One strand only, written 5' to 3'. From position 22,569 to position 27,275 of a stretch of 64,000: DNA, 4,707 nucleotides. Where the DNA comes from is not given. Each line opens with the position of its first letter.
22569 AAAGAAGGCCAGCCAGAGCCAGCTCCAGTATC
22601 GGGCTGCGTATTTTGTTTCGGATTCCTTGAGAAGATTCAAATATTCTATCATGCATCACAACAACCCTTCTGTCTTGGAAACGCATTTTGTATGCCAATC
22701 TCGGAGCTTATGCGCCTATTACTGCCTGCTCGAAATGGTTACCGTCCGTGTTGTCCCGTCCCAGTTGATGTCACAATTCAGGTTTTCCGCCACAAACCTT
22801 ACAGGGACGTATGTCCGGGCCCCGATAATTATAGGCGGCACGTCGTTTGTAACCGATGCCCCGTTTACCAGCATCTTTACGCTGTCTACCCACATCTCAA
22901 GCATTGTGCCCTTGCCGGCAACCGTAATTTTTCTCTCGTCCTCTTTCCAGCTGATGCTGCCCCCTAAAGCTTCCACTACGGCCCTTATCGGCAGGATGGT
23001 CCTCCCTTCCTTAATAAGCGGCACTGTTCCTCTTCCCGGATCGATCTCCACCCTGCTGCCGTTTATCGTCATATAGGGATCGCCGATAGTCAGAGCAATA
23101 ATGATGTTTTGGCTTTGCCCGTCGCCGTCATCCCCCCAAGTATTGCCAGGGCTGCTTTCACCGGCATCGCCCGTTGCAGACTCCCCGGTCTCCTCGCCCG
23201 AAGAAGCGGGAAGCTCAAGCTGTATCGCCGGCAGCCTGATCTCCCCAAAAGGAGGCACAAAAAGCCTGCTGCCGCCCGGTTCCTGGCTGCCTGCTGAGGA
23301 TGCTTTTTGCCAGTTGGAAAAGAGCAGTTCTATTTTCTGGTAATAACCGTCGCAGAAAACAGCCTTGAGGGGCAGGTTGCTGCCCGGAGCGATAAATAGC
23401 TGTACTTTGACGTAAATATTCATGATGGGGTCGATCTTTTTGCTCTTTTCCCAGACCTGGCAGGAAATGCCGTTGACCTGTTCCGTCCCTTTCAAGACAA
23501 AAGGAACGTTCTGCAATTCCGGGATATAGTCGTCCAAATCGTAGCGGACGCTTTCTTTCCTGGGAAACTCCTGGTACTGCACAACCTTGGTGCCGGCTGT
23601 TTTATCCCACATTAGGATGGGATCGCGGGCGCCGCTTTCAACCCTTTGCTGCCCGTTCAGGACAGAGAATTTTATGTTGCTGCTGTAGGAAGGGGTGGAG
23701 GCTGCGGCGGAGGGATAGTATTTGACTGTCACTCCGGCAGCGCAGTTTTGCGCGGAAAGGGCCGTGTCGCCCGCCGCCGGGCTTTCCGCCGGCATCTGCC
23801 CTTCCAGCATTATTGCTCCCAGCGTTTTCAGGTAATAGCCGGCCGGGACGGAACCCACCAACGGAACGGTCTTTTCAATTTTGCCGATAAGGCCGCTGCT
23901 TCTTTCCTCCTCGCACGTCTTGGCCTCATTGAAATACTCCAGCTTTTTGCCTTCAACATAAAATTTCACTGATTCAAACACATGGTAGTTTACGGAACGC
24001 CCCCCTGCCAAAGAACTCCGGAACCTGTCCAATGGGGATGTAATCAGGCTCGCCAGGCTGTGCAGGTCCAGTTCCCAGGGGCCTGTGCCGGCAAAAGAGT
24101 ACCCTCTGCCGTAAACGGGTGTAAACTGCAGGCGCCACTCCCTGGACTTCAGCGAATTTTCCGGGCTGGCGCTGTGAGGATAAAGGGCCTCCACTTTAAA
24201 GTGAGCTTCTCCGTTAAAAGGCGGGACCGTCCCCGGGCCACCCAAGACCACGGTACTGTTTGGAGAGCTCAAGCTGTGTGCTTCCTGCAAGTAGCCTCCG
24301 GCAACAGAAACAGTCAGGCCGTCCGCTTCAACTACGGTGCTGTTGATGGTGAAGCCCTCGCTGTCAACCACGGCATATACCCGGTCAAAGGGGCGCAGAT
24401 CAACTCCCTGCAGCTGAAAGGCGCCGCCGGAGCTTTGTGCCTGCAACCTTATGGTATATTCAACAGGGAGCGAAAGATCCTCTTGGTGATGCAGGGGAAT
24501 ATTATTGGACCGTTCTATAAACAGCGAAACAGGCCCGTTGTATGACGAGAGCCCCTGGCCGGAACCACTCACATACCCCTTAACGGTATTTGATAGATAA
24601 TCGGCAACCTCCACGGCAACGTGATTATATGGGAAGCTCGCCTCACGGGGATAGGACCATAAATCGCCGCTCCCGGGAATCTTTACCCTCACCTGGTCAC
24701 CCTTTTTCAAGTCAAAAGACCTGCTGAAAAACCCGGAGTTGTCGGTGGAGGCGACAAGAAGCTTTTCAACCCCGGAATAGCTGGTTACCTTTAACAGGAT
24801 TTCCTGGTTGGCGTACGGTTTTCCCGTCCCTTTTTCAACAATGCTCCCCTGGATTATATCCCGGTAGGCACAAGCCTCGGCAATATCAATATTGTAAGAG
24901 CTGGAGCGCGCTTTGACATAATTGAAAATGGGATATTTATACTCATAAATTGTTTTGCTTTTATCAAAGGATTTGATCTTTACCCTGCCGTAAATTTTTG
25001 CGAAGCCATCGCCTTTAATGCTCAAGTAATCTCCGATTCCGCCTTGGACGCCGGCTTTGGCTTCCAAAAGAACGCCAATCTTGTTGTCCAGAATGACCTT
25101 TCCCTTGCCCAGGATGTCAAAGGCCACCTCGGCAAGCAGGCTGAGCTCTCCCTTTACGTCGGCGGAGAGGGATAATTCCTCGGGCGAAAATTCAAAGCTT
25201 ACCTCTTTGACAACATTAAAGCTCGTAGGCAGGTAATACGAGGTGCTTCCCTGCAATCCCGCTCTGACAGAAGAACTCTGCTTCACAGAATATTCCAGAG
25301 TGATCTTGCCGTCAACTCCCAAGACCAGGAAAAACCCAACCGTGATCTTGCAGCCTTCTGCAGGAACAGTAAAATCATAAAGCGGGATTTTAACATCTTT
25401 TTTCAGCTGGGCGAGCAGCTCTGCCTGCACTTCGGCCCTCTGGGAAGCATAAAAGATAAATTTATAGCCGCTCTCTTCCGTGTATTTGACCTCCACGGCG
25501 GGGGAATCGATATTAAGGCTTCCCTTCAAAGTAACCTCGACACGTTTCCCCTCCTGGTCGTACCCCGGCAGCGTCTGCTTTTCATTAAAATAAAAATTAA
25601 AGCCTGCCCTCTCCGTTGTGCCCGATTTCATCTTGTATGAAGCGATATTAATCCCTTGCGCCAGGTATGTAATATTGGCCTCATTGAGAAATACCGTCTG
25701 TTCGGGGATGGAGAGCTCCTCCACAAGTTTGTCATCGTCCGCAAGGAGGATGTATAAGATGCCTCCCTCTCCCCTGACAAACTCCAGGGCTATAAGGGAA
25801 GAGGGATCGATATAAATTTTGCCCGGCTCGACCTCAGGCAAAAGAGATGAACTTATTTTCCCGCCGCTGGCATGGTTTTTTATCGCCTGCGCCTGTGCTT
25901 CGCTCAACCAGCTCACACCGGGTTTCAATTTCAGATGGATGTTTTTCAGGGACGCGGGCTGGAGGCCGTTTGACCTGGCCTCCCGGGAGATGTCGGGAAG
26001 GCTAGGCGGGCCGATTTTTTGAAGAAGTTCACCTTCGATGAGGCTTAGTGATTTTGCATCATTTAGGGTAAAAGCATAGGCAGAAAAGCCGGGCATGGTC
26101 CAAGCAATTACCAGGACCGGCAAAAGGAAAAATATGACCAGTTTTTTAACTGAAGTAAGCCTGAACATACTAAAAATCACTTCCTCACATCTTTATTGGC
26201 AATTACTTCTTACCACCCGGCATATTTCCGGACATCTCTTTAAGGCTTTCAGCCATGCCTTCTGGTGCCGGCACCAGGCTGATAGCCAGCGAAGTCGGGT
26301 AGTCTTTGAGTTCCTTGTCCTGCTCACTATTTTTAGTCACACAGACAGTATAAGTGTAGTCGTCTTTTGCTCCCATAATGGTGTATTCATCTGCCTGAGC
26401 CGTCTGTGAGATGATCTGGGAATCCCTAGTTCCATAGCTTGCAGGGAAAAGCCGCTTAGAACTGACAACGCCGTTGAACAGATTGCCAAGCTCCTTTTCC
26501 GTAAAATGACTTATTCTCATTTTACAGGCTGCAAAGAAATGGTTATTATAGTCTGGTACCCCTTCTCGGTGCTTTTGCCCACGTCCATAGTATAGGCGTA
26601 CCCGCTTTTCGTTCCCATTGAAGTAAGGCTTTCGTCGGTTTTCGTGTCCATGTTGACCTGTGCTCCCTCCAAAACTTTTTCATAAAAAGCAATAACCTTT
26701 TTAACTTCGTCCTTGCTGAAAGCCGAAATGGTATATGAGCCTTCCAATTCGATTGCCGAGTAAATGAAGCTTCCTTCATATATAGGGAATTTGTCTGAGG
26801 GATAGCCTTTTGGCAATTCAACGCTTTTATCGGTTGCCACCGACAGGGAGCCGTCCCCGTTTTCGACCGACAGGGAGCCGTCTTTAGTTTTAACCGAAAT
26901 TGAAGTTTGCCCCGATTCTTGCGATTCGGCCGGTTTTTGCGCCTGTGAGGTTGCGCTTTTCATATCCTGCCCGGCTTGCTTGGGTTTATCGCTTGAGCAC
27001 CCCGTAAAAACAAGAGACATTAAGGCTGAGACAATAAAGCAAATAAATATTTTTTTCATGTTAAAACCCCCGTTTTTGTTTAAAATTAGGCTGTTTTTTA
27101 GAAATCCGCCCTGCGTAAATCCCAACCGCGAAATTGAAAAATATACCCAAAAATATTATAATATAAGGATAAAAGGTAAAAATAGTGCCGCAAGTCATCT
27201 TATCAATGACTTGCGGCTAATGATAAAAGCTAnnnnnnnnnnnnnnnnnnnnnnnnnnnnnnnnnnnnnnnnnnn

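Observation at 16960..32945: About 16-kb accessory segment framed by two repeat pairs, one derived from the metK 3-prime end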

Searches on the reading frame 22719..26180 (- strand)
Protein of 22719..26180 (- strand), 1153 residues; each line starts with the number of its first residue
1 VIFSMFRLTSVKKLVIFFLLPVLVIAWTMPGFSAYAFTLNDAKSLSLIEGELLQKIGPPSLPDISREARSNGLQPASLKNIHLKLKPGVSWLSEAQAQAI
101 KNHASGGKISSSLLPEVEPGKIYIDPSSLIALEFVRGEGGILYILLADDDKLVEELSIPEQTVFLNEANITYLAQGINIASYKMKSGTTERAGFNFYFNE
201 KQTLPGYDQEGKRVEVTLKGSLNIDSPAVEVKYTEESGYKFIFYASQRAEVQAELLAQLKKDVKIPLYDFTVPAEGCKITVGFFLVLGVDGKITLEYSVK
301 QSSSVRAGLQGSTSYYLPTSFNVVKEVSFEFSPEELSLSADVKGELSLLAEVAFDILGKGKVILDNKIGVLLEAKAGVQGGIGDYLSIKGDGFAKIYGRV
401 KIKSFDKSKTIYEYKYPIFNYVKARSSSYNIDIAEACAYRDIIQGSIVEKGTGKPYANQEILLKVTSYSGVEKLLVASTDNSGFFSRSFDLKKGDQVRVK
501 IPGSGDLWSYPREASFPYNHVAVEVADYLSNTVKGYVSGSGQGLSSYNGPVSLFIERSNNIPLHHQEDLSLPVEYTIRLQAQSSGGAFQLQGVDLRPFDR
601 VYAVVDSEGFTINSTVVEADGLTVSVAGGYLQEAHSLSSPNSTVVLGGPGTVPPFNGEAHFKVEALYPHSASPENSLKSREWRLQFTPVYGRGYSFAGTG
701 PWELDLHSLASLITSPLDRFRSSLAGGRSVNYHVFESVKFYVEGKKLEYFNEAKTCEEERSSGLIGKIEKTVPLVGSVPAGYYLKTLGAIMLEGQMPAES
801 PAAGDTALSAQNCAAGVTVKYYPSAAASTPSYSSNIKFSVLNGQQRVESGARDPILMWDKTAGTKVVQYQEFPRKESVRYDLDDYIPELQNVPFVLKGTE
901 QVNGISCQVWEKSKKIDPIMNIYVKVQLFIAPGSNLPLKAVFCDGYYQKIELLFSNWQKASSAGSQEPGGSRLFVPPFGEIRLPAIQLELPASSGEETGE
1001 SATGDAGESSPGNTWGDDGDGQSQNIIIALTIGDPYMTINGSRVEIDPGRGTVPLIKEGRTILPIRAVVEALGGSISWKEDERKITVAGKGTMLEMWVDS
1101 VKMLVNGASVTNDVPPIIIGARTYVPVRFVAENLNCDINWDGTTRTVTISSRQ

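Call 9: search_protein_families(library=pfam, proteins=[window:22719-26180:-], max_evalue=0.01)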
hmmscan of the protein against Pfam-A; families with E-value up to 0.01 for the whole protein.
window:22719-26180:- (1153 aa): 1 family
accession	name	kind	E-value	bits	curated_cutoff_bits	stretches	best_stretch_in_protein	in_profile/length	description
PF07833.16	Cu_amine_oxidN1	-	8.2e-33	113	24.2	1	1052-1149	11-108/108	Copper amine oxidase N-terminal domain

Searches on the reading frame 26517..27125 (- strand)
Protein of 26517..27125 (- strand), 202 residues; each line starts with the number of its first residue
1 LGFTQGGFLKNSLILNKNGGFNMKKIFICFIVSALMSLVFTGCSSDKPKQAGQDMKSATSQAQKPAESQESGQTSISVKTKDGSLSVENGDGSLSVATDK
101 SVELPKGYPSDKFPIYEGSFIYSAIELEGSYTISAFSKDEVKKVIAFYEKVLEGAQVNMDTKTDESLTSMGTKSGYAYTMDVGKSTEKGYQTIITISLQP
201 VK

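Call 10: search_protein_families(library=pfam, proteins=[window:26517-27125:-], max_evalue=0.01)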
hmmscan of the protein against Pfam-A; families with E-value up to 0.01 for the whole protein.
window:26517-27125:- (202 aa): 0 families

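Call 47: search_protein_families(library=ncbifam, proteins=[window:26517-27125:-], max_evalue=0.1)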
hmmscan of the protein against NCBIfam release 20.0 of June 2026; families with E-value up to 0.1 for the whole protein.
window:26517-27125:- (202 aa): 10 families
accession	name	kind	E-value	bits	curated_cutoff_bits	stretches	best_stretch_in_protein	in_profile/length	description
NF041941.1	lipo_FMN_PplA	exception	0.00018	20.8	325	1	23-89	2-67/302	extracellular electron transfer flavoprotein PplA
NF041193.1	lipo_SP0191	subfamily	0.0002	21.5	75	1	23-76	1-52/190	SP0191 family lipoprotein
NF050142.1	PG1828_fam_lipo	equivalog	0.008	16.9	50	1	23-57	1-34/59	PG1828 family lipoprotein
NF005064.0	PRK06481.1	equivalog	0.0098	14.6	542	1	23-159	2-139/506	flavocytochrome c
NF042931.1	SAG1386_EF1546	equivalog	0.025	14.7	80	1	45-98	71-125/158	SAG1386/EF1546 family surface-associated protein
NF052675.1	XAC1346_fam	equivalog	0.029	15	120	1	23-76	1-52/108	XAC1346 family secretion chaperone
NF040528.1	SP_0198_lipo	equivalog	0.032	14.2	100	1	27-93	3-65/144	SP_0198 family lipoprotein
NF040598.1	Ala_zip_lipo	subfamily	0.037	14.5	43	1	31-77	6-56/90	Lpp/OprI family alanine-zipper lipoprotein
NF053527.1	lipo_Cory_WKLS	subfamily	0.054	13.4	105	1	32-70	5-43/166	WKL family lipoprotein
NF052634.1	Riean_0653_fam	subfamily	0.062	14.2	57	0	23-60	1-33/176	Riean_0653 family protein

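Call 68: search_protein_families(library=phrogs, proteins=[window:26517-27125:-], max_evalue=0.01)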
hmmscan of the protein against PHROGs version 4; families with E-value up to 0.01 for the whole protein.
window:26517-27125:- (202 aa): 2 families
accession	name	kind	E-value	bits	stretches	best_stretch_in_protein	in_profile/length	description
phrog_806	-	unknown function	0.0017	19.4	1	23-88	2-70/187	-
phrog_9078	-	unknown function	0.0078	17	0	24-59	1-36/115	-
